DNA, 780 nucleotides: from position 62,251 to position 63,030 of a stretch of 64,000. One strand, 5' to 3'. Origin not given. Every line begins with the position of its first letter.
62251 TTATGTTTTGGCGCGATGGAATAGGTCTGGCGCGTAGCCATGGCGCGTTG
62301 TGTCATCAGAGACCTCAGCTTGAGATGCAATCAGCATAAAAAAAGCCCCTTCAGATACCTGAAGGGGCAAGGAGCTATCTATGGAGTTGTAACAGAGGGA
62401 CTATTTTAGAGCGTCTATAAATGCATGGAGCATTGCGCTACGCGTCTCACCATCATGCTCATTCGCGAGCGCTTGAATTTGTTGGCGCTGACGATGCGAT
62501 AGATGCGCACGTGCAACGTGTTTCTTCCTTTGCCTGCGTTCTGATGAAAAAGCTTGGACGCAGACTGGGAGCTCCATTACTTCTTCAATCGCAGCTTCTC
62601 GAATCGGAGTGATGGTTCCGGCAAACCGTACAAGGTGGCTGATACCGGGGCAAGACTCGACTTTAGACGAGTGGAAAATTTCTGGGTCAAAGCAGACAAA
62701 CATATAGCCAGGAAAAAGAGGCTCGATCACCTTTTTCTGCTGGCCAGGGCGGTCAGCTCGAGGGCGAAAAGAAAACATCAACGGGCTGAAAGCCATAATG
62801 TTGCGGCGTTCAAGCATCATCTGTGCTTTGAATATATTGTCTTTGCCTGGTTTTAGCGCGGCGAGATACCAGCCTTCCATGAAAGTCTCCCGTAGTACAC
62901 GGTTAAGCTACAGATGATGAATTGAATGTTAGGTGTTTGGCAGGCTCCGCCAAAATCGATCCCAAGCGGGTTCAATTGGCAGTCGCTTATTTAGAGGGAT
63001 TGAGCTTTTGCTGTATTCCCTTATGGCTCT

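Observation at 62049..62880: RfaH/NusG-paralog at the head of a 35-kb unidirectional pil/transfer operon; ops element not obvious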

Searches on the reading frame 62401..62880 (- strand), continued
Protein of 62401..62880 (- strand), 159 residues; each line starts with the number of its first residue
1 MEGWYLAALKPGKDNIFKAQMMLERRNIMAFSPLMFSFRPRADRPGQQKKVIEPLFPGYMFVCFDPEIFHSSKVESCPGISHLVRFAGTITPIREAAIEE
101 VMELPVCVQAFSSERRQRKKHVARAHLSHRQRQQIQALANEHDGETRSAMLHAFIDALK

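Call 38: get_annotated_region(hit=H123, flank=1500)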
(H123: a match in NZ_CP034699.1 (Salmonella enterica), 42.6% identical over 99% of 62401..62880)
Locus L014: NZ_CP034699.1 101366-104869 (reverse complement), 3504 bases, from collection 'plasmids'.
description: Salmonella enterica subsp. enterica serovar Karamoja strain RSE40 plasmid pRSE40, complete sequence
organism: Salmonella enterica (NCBI taxid 2500153)
taxonomy: Bacteria; Pseudomonadota; Gammaproteobacteria; Enterobacterales; Enterobacteriaceae; Salmonella; Salmonella enterica
host: -; source: Meat retail; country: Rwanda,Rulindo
typing (MOB-suite, as given by PLSDB): non-mobilizable; replicon rep_cluster_2282
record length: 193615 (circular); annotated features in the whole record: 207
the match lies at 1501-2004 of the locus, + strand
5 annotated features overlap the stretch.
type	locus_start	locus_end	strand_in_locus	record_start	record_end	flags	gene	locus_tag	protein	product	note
CDS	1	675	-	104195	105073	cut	repA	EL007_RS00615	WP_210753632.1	plasmid replication initiator RepA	-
CDS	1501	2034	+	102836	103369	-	-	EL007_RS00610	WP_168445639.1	transcription termination/antitermination NusG family protein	GO:0006354 - DNA-templated transcription elongation [Evidence IEA]; GO:0006355 - regulation of DNA-templated ...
CDS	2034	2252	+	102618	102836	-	-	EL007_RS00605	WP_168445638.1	TraR/DksA C4-type zinc finger protein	-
CDS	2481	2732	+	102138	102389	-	-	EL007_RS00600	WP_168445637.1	hypothetical protein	-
CDS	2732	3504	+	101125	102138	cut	-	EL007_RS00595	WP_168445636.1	TcpQ domain-containing protein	-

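Call 39: get_annotated_region(hit=H124, flank=1500)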
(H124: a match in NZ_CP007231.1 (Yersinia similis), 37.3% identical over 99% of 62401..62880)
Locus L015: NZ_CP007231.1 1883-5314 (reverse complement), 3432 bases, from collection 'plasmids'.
description: Yersinia similis strain Y_sim_228 plasmid unnamed, complete sequence
organism: Yersinia similis (NCBI taxid 367190)
taxonomy: Bacteria; Pseudomonadota; Gammaproteobacteria; Enterobacterales; Yersiniaceae; Yersinia; Yersinia similis
host: -; source: rabbit; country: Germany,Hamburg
typing (MOB-suite, as given by PLSDB): conjugative; replicon IncFII; relaxase MOBP; mating-pair formation MPF_I
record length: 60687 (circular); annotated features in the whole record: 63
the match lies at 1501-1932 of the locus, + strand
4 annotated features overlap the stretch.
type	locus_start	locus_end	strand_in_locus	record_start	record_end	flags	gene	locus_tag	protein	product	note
CDS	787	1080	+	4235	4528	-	-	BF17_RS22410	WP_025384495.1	sigma-70 region 4 domain-containing protein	-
CDS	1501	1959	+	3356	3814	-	-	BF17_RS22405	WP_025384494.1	transcription termination/antitermination NusG family protein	GO:0006354 - DNA-templated transcription elongation [Evidence IEA]; GO:0006355 - regulation of DNA-templated ...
CDS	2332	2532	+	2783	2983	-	-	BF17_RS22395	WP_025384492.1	hypothetical protein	-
CDS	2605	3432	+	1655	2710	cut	-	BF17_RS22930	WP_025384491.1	toxin co-regulated pilus biosynthesis Q family protein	-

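Call 40: get_annotated_region(hit=H125, flank=1500)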
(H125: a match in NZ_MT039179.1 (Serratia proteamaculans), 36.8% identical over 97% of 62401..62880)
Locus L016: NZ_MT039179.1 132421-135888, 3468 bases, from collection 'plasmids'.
description: Serratia proteamaculans strain AGR_28F plasmid unnamed1, complete sequence
organism: Serratia proteamaculans (NCBI taxid 28151)
taxonomy: Bacteria; Pseudomonadota; Gammaproteobacteria; Enterobacterales; Yersiniaceae; Serratia; Serratia proteamaculans
host: -; source: -; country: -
typing (MOB-suite, as given by PLSDB): conjugative; replicon rep_cluster_1057; relaxase MOBP; mating-pair formation MPF_I
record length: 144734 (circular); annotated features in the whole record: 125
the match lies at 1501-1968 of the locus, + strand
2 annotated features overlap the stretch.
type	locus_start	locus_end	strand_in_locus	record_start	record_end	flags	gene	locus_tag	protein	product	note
CDS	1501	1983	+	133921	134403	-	-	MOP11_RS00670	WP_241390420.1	transcription termination/antitermination NusG family protein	GO:0006354 - DNA-templated transcription elongation [Evidence IEA]; GO:0006355 - regulation of DNA-templated ...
CDS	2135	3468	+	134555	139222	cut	-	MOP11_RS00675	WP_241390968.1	RHS repeat-associated core domain-containing protein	-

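Call 41: get_annotated_region(hit=H126, flank=1500)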
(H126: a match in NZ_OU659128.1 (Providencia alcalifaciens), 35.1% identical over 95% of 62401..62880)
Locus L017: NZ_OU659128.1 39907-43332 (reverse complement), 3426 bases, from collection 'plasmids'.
description: Providencia alcalifaciens strain 2019-04-29034-1-3 isolate 2019-04-29034-1-3 plasmid 4, complete sequence
organism: Providencia alcalifaciens (NCBI taxid 126385)
taxonomy: Bacteria; Pseudomonadota; Gammaproteobacteria; Enterobacterales; Morganellaceae; Providencia; Providencia alcalifaciens
host: -; source: Canis lupus familiaris,intestine; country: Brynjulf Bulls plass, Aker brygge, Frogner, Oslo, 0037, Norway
typing (MOB-suite, as given by PLSDB): non-mobilizable; replicon rep_cluster_1220
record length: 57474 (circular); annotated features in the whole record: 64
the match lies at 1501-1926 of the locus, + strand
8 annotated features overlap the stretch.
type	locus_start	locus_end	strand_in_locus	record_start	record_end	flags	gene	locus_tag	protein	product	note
CDS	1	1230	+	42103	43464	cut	-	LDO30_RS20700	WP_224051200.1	TrbI/VirB10 family protein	-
CDS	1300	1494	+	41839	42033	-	-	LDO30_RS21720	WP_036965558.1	hypothetical protein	-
CDS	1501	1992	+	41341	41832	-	rfaH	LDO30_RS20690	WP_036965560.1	transcription/translation regulatory transformer protein RfaH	GO:0006355 - regulation of DNA-templated transcription [Evidence IEA]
CDS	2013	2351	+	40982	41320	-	-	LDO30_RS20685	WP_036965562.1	hypothetical protein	-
CDS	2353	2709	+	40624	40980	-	-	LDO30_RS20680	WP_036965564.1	hypothetical protein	-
CDS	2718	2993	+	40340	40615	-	-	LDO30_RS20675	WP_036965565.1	hypothetical protein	-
CDS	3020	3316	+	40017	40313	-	-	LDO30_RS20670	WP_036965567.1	hypothetical protein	-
CDS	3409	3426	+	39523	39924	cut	-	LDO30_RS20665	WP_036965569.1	hypothetical protein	-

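Call 45: search_solved_structures(query=window:62401-62880:-, max_evalue=1, show_alignments=3)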
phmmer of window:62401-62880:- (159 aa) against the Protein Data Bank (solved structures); distinct sequences matched with E-value up to 1: 12.
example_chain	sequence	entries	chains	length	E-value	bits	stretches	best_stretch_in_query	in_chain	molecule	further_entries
5ond_A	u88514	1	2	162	2.1e-15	60.4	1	1-151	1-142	Transcription antitermination protein RfaH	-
2oug_A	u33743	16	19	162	2.1e-15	60.4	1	1-151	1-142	Transcriptional activator rfaH | Transcription antitermination protein RfaH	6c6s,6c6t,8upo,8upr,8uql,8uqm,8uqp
8pen_P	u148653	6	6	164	2.2e-15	60.3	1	1-151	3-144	Transcription antitermination protein RfaH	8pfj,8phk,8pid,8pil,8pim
8pfg_P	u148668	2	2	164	9.9e-14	54.9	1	1-101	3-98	Transcription antitermination protein RfaH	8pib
9ik0_A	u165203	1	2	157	1.5e-07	34.9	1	22-104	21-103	Transcription antitermination protein RfaH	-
2lq8_A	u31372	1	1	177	0.037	17.4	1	44-106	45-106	Transcription antitermination protein nusG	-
5fey_A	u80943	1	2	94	0.58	13.5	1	97-131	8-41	E3 ubiquitin-protein ligase TRIM32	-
2ct2_A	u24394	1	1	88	0.64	13.4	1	97-131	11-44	Tripartite motif protein 32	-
8ehq_G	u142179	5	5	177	0.7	13.2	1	3-90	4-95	Transcription termination/antitermination protein NusG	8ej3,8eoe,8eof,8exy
8e74_Z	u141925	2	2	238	0.83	13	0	4-102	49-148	Transcription termination/antitermination protein NusG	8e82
8eos_G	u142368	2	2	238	0.83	13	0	4-102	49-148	Transcription termination/antitermination protein NusG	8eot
1nz8_A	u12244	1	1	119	0.84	13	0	43-98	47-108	TRANSCRIPTION ANTITERMINATION PROTEIN NUSG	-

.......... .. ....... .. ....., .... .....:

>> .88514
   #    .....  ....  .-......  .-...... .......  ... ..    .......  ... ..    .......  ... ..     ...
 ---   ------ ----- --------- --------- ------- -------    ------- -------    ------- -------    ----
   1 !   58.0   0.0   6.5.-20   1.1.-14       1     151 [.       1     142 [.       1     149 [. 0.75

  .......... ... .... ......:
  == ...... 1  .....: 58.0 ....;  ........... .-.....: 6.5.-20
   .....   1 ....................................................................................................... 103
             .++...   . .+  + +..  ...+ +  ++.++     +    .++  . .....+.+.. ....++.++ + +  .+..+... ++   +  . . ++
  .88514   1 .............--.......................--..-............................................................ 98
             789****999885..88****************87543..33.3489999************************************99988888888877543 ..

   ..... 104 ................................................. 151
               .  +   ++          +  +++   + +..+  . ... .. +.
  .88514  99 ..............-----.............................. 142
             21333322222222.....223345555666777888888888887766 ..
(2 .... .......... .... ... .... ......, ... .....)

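Call 47: find_homologous_proteins(query=window:62401-62880:-, max_evalue=0.00001)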
Query window:62401-62880:- (159 aa): 17 proteins with E <= 0.00001 among 34 candidates.
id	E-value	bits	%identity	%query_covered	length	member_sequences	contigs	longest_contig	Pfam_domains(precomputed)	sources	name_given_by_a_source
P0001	2.3e-96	338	94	100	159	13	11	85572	PF02357.25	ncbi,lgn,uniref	ncbi:transcription termination/antitermination NusG family protein [Serratia sp. CY68758]|uniref:tra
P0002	2.1e-60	221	63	100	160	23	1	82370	PF02357.25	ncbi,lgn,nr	ncbi:TPA: antitermination protein NusG [Yersinia enterocolitica]|nr:antitermination protein NusG [Ye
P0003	2.2e-60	221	64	100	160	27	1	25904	PF02357.25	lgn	-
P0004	6.0e-49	184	53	100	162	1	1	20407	PF02357.25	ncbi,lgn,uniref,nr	ncbi:transcription termination/antitermination NusG family protein [Burkholderia ubonensis]|uniref:t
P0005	1.6e-47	179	55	99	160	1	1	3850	PF02357.25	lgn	-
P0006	1.8e-46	176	52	99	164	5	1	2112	PF02357.25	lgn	-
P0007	9.7e-46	174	52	99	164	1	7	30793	PF02357.25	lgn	-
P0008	8.6e-44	167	49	99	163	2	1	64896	PF02357.25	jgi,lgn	jgi:transcriptional antiterminator RfaH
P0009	2.1e-43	166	49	99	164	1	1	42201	PF02357.25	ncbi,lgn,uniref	ncbi:transcription termination/antitermination NusG family protein [Yersinia enterocolitica]|uniref:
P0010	6.4e-43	164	50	100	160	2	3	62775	PF02357.25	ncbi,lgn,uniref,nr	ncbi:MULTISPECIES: transcription termination/antitermination NusG family protein [Yersinia]|uniref:t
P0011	2.4e-42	163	64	70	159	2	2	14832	PF02357.25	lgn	-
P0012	3.2e-42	162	49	100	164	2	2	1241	PF02357.25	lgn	-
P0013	3.3e-42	162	52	99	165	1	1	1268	PF02357.25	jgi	jgi:transcriptional antiterminator RfaH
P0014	3.8e-42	162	51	100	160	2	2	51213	PF02357.25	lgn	-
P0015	1.6e-40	157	51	100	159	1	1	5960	PF02357.25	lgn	-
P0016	1.5e-39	153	48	97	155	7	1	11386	PF02357.25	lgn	-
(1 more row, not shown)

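Call 50: find_encoding_contigs(protein=P0008, flank=3000, max_places=1)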
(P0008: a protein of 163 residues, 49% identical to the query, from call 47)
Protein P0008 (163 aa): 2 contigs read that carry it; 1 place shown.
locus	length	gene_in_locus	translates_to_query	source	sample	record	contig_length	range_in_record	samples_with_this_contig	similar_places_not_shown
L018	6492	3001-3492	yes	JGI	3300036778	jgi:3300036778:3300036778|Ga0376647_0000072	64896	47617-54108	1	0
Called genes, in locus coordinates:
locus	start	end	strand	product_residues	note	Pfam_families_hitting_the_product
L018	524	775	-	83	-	-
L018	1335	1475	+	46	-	-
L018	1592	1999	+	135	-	PF16931:Phage_holin_8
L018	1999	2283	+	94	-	PF05449:Phage_holin_3_7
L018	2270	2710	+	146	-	PF00959:Phage_lysozyme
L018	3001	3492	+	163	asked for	PF02357:NusG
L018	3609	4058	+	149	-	PF06841:Phage_T4_gp19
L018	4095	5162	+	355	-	PF04984:Phage_sheath_1, PF17482:Phage_sheath_1C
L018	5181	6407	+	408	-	-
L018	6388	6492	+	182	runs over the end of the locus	PF06841:Phage_T4_gp19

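Call 51: find_encoding_contigs(protein=P0004, flank=3000, max_places=1)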
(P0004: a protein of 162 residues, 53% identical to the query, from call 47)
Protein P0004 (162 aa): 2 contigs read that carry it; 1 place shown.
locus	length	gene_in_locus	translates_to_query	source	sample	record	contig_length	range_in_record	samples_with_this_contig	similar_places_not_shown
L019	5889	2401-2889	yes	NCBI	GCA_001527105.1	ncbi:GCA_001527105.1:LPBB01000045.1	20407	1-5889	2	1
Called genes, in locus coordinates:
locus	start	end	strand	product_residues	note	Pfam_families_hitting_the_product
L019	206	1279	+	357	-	PF01548:DEDD_Tnp_IS110, PF02371:Transposase_20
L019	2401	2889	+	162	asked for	PF02357:NusG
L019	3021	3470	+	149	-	PF06841:Phage_T4_gp19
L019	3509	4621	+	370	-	PF17482:Phage_sheath_1C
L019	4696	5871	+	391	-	PF17482:Phage_sheath_1C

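Call 52: find_encoding_contigs(protein=P0014, flank=3000, max_places=1)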
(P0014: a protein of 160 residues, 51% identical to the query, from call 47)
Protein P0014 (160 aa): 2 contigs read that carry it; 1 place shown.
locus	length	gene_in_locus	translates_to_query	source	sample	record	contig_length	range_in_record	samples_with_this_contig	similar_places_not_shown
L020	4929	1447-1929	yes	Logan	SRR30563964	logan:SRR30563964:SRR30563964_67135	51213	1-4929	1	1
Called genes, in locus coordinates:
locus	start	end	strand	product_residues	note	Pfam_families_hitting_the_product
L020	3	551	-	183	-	?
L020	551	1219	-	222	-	PF13443:HTH_26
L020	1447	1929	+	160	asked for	PF02357:NusG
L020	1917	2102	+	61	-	-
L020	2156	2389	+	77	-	-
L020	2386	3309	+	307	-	PF10671:TcpQ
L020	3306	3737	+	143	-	PF07419:PilM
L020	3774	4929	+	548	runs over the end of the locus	PF07655:Secretin_N_2, PF00263:Secretin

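Call 55: find_encoding_contigs(protein=P0010, flank=3000, max_places=1)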
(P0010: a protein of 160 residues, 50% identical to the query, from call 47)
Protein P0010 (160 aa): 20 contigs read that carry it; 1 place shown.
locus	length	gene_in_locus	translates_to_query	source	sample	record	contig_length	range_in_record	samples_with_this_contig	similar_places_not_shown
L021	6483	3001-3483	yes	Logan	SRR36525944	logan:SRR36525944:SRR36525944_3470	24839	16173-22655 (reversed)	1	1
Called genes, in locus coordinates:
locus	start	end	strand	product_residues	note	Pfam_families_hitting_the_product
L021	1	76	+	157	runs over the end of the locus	PF15428:Imm26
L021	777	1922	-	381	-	PF00144:Beta-lactamase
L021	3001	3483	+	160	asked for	PF02357:NusG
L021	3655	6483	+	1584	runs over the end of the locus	PF05593:RHS_repeat (weak), PF25023:TEN_YD-shell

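Call 56: find_encoding_contigs(protein=P0016, flank=3000, max_places=1)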
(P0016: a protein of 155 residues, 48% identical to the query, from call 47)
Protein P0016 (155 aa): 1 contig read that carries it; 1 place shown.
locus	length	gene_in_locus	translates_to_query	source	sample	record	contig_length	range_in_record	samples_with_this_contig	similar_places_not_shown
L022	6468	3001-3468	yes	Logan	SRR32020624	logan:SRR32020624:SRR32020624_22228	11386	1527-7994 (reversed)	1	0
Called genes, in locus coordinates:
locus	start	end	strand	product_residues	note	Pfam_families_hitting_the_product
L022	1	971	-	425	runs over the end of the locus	PF02518:HATPase_c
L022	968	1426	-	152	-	-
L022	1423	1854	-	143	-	PF00583:Acetyltransf_1, PF13673:Acetyltransf_10, PF13508:Acetyltransf_7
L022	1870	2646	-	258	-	PF08667:BetR (weak), PF00072:Response_reg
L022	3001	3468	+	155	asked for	PF02357:NusG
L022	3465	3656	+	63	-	-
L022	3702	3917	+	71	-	-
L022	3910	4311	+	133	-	PF04956:TrbC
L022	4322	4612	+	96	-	PF05101:VirB3 (weak)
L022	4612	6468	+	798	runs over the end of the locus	PF27097:VirB4_TrbE_N, PF03135:CagE_TrbE_VirB, PF19044:P-loop_TraG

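Call 57: find_encoding_contigs(protein=P0015, flank=3000, max_places=1)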
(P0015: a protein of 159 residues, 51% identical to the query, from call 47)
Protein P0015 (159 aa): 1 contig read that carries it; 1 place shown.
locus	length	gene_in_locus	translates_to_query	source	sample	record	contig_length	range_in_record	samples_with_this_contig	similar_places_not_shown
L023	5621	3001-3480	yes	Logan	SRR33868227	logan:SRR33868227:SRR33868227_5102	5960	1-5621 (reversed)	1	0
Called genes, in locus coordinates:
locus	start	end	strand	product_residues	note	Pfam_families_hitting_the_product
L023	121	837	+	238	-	PF02592:Vut_1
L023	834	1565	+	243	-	PF00149:Metallophos, PF12850:Metallophos_2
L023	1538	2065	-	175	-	-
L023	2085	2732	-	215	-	PF01381:HTH_3, PF13443:HTH_26, PF00717:Peptidase_S24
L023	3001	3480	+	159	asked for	PF02357:NusG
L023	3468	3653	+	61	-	-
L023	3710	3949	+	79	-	-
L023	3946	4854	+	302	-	PF10671:TcpQ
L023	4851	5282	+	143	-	PF07419:PilM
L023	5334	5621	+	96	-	?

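Call 71: predict_structure(alignment_id=A4)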
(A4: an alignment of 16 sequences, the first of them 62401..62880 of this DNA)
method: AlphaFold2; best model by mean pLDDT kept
length: 159 residues; sequences in the alignment: 16
mean_pLDDT: 82.2   pTM: 0.77
mean pLDDT of the five models: 82.2, 77.8, 77.4, 76.2, 71.6
residues with pLDDT >= 90: 59; 70-90: 78; 50-70: 5; < 50: 17
segments of 3 or more residues with pLDDT < 50: 107-123
pLDDT, mean of each block of 10 residues (from residue 1): 91 89 91 86 90 89 90 93 90 87 58 35 65 86 89 87
secondary structure, 60 per line:
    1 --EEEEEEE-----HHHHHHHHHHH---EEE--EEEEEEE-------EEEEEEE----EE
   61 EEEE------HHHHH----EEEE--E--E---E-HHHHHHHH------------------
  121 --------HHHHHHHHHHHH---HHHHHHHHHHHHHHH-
elements in order: E3-9 H15-25 E29-31 E34-40 E48-54 E59-64 H71-75 E80-83 H95-102 H129-140 H144-158

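Call 74: fold_search(model_id=the predicted structure, library=pdb)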
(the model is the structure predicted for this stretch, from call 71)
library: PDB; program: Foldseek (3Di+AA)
matches with E <= 10: 786; with E <= 0.001: 19
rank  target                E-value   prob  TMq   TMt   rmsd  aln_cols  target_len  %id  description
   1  5ond_B                9.2e-13  1.00  0.72  0.85   2.8       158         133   28  RfaH from Escherichia coli in complex with ops DNA (released 2018-06-06)
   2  5ond_A                1.3e-12  1.00  0.73  0.85   1.9       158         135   28  RfaH from Escherichia coli in complex with ops DNA (released 2018-06-06)
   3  8pfg_P                4.5e-11  1.00  0.72  0.83   2.4       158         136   26  autoinhibited RfaH bound to E. coli transcription complex paused at ops site (encounter complex), not fully complement (released 2024-04-24)
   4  2oug_A                2.3e-10  1.00  0.68  0.76   4.1       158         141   29  Crystal structure of the RfaH transcription factor at 2.1A resolution (released 2007-05-01)
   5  8pib_P                3.4e-10  1.00  0.71  0.82   3.5       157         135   27  autoinhibited RfaH bound to E. coli transcription complex paused at ops site (encounter complex) (released 2024-04-24)
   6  8pen_P                8.0e-09  1.00  0.57  0.87   2.0       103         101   34  fully recruited RfaH bound to E. coli transcription complex paused at ops site (alternative state of RfaH) (released 2024-04-24)
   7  8phk_P                1.5e-08  1.00  0.55  0.54   2.9       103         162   35  fully recruited RfaH bound to E. coli transcription complex paused at ops site (released 2024-04-24)
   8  9ik0_A                3.2e-08  1.00  0.65  0.68   8.2       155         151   21  Crystal structure of PrfaH encoded by IncX3 plasmids (released 2025-03-19)
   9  8upo_AB               6.9e-06  1.00  0.44  0.67   3.5        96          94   35  Escherichia coli transcription-translation coupled complex class A (TTC-A) containing RfaH bound to ops signal, mRNA  (released 2024-05-29)
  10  9a56_B                1.0e-05  1.00  0.46  0.42   4.0       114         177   22  Integrative model of RPOB-NUSG by crosslinking MS and deep learning (released 2024-09-18)
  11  6c6s_D                1.8e-05  1.00  0.51  0.50   3.8       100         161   34  CryoEM structure of E.coli RNA polymerase elongation complex bound with RfaH (released 2018-07-25)
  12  6c6t_D                3.1e-05  1.00  0.46  0.83   4.9        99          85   32  CryoEM structure of E.coli RNA polymerase elongation complex bound with RfaH (released 2018-07-25)
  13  8f5g_C                5.1e-05  1.00  0.52  0.48   2.4       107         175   19  NusG-RNA complex (released 2023-11-22)
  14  8f5g_A                1.1e-04  1.00  0.45  0.43   4.0       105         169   19  NusG-RNA complex (released 2023-11-22)
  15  8e74_Z                1.8e-04  1.00  0.46  0.59   3.0       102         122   20  Mycobacterium tuberculosis RNAP paused elongation complex with NusG transcription factor (released 2023-03-22)
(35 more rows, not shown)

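Call 78: find_encoding_contigs(protein=P0007, flank=2500, max_places=1)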
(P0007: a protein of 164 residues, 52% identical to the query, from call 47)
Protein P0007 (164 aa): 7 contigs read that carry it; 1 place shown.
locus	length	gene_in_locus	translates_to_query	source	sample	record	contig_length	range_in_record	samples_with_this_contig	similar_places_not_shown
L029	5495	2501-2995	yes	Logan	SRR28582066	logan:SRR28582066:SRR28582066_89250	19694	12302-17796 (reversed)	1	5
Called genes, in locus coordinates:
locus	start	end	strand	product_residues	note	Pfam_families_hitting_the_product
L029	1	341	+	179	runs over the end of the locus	PF02357:NusG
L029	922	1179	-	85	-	-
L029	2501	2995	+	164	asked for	PF02357:NusG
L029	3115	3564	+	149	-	PF06841:Phage_T4_gp19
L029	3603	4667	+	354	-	PF17482:Phage_sheath_1C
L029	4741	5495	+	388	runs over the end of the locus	PF17482:Phage_sheath_1C (weak)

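Call 79: find_encoding_contigs(protein=P0009, flank=2500, max_places=1)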
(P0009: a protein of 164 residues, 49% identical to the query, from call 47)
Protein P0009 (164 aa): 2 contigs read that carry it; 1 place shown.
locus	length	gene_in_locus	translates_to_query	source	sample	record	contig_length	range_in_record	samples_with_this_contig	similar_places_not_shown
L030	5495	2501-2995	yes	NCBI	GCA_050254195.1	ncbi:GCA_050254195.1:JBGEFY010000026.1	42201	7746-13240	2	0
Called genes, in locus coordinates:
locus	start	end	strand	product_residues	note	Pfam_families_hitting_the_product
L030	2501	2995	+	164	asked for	PF02357:NusG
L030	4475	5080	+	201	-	-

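Call 80: find_encoding_contigs(protein=P0005, flank=2500, max_places=1)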
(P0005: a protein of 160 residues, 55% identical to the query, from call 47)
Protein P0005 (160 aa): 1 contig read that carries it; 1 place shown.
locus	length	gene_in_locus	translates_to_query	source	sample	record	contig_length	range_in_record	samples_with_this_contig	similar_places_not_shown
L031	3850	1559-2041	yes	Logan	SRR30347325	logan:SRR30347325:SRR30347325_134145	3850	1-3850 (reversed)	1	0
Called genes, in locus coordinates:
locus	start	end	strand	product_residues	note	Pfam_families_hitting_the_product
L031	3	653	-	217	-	?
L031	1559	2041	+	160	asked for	PF02357:NusG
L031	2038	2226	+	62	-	-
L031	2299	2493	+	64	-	-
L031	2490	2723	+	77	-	-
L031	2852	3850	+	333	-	?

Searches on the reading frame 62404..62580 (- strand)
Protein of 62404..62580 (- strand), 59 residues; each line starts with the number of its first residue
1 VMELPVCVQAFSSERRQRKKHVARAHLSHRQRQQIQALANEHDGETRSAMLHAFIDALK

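Call 104: predict_structure(protein=window:62404-62580:-)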
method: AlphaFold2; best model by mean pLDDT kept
length: 59 residues; sequences in the alignment: 1
mean_pLDDT: 75.9   pTM: 0.31
mean pLDDT of the five models: 75.9, 64.5, 56.0, 55.3, 52.8
residues with pLDDT >= 90: 0; 70-90: 48; 50-70: 11; < 50: 0
segments of 3 or more residues with pLDDT < 50: none
pLDDT, mean of each block of 10 residues (from residue 1): 71 77 77 78 69 84
secondary structure, 60 per line:
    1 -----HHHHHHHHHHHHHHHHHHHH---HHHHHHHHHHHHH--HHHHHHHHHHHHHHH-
elements in order: H6-25 H29-41 H44-58
